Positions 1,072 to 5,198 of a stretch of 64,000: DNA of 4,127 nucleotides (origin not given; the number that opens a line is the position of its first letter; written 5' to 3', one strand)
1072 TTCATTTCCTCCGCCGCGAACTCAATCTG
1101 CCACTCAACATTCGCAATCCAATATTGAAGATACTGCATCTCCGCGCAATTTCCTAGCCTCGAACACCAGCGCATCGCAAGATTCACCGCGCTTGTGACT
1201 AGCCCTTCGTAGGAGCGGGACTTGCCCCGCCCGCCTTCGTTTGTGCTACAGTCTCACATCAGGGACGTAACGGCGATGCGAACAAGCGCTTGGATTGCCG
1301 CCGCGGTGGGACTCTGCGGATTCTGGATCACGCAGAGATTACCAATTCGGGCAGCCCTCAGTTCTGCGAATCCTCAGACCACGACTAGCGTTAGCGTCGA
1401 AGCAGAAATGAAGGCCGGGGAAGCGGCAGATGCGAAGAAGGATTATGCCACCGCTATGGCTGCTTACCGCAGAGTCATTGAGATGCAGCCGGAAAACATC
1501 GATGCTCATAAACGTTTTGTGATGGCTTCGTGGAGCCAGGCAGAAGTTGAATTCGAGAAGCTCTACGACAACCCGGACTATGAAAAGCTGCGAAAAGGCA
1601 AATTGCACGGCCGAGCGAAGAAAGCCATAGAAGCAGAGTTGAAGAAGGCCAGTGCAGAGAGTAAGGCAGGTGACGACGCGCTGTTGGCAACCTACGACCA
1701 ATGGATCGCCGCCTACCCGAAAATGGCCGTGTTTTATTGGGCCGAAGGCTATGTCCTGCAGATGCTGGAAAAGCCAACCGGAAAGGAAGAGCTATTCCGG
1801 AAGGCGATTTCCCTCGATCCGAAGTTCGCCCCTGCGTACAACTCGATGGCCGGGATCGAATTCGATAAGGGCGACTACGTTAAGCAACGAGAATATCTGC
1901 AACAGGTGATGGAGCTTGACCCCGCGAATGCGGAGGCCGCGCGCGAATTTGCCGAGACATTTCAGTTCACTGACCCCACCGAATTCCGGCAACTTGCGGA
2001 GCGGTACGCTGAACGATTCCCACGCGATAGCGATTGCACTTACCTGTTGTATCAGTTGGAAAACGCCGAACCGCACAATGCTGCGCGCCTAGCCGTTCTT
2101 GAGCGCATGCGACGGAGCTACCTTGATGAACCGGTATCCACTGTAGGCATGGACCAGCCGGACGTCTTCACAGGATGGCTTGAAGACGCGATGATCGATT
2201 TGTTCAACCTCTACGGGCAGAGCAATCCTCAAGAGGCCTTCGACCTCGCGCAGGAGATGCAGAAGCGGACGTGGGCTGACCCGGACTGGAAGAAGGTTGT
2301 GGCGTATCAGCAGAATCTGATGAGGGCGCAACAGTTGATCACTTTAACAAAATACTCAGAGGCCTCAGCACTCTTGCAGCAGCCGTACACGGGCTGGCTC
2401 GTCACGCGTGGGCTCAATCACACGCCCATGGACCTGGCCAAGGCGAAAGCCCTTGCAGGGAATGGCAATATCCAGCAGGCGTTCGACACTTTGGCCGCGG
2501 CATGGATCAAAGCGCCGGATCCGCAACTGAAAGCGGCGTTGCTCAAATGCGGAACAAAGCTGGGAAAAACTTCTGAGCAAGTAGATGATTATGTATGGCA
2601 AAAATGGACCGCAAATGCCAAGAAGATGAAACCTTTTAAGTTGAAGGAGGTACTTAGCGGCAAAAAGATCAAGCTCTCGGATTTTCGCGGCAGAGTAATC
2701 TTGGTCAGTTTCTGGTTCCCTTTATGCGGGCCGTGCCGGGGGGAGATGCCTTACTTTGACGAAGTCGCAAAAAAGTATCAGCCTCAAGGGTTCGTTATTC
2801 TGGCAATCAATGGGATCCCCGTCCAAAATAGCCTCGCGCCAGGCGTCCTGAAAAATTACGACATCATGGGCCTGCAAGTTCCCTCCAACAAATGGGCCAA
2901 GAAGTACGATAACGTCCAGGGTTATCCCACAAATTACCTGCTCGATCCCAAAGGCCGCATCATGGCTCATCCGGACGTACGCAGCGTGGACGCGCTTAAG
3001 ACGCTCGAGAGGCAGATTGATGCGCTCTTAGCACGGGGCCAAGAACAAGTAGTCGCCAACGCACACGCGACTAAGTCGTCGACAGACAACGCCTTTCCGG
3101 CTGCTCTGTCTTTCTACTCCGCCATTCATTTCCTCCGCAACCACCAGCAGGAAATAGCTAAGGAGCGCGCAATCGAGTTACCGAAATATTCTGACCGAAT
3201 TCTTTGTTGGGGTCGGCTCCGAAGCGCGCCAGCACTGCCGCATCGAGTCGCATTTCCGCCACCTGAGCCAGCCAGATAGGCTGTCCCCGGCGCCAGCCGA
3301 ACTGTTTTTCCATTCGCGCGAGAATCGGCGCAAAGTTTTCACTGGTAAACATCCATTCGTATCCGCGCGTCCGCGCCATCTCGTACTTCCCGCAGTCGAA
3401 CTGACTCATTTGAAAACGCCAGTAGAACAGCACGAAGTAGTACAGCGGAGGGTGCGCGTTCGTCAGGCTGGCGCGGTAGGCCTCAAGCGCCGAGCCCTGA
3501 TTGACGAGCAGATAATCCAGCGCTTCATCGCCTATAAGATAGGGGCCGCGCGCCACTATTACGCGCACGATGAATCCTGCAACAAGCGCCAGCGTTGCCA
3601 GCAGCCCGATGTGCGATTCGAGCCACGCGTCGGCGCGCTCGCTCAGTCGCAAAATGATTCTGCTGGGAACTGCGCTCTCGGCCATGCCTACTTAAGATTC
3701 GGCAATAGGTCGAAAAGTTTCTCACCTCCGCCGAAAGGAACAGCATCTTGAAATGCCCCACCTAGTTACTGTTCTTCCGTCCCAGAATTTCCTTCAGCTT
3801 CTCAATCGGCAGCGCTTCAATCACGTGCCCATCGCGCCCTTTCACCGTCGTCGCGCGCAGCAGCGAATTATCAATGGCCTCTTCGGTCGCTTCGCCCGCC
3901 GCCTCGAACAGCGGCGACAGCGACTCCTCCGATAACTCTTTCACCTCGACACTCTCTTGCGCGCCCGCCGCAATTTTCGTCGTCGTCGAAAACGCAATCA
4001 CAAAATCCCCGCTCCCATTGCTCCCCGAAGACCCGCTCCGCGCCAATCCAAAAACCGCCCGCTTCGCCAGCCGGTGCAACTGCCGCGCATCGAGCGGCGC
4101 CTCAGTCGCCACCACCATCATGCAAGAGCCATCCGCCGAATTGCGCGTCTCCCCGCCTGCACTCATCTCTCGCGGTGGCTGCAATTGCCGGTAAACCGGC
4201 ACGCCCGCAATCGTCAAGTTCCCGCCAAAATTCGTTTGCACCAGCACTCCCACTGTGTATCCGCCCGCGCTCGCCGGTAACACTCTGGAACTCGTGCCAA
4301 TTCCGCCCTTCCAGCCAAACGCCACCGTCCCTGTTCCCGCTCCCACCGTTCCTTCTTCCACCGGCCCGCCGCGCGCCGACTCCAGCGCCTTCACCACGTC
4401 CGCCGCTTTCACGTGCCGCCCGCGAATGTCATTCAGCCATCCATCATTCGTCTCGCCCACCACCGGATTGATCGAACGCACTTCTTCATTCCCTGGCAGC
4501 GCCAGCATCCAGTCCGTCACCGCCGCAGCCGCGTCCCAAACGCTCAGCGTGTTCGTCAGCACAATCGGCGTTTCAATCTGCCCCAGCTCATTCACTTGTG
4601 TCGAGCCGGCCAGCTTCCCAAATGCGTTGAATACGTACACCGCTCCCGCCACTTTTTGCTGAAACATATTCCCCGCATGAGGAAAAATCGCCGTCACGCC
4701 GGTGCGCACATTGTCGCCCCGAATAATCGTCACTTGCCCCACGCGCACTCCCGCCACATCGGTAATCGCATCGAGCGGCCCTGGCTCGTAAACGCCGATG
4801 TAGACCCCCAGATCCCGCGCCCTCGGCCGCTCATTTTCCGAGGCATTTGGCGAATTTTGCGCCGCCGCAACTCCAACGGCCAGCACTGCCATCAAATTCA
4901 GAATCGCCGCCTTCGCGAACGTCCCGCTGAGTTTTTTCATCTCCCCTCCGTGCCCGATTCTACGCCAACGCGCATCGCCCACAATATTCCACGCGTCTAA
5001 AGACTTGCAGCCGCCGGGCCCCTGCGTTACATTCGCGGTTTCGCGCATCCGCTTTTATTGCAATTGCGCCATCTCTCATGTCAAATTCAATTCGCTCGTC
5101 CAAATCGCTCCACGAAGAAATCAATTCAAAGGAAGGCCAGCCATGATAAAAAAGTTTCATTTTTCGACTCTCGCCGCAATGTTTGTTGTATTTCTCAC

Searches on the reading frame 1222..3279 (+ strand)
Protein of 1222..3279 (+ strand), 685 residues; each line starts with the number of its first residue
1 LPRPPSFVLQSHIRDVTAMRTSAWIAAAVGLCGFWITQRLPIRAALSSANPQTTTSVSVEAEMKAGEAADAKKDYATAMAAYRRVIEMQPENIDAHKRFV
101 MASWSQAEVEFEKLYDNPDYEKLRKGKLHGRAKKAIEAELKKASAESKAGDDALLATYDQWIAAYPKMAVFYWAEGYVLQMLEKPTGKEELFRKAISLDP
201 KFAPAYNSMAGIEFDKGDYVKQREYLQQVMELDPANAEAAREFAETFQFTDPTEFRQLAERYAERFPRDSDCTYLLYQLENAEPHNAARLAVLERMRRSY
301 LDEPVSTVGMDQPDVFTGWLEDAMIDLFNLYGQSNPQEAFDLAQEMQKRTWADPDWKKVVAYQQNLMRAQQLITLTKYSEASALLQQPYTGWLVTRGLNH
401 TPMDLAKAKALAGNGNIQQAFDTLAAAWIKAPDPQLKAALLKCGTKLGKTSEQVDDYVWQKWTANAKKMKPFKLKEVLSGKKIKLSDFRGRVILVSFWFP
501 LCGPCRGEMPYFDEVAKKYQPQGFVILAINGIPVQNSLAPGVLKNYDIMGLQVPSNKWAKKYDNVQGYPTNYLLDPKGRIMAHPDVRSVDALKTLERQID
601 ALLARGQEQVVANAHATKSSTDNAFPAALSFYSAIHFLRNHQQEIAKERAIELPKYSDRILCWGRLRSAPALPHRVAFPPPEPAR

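Call 33: search_protein_families(library=pfam, proteins=[window:1222-3279:+], max_evalue=0.00001)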
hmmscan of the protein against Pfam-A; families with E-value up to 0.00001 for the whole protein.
window:1222-3279:+ (685 aa): 7 families
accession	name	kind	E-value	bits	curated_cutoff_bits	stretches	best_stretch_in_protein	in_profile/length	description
PF00578.27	AhpC-TSA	-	3.8e-13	49.9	26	1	467-581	3-122/124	AhpC/TSA family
PF08534.16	Redoxin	-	7.1e-11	42.5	26.6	1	467-534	4-69/148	Redoxin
PF13181.12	TPR_8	-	2.6e-08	33.8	25.7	0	65-92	7-34/34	Tetratricopeptide repeat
PF13431.12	TPR_17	-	2.7e-07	30.8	24.4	0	191-222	1-32/34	Tetratricopeptide repeat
PF13414.12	TPR_11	-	3.6e-07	30.2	26.8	0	72-96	7-31/42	TPR repeat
PF13428.12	TPR_14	-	3.8e-07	30.6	23.5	0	63-98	5-40/44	Tetratricopeptide repeat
PF00515.34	TPR_1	-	5.1e-06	26.5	27.8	0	66-92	8-34/34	Tetratricopeptide repeat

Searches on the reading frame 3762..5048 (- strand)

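Call 33: search_protein_families(library=pfam, proteins=[window:3762-5048:-], max_evalue=0.00001)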
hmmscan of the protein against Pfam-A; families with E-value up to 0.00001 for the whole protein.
window:3762-5048:- (428 aa): 1 family
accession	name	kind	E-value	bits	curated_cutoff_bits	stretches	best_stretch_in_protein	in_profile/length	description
PF03576.19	Peptidase_S58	-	2.4e-117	392.3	23.9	1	93-409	1-306/307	Peptidase family S58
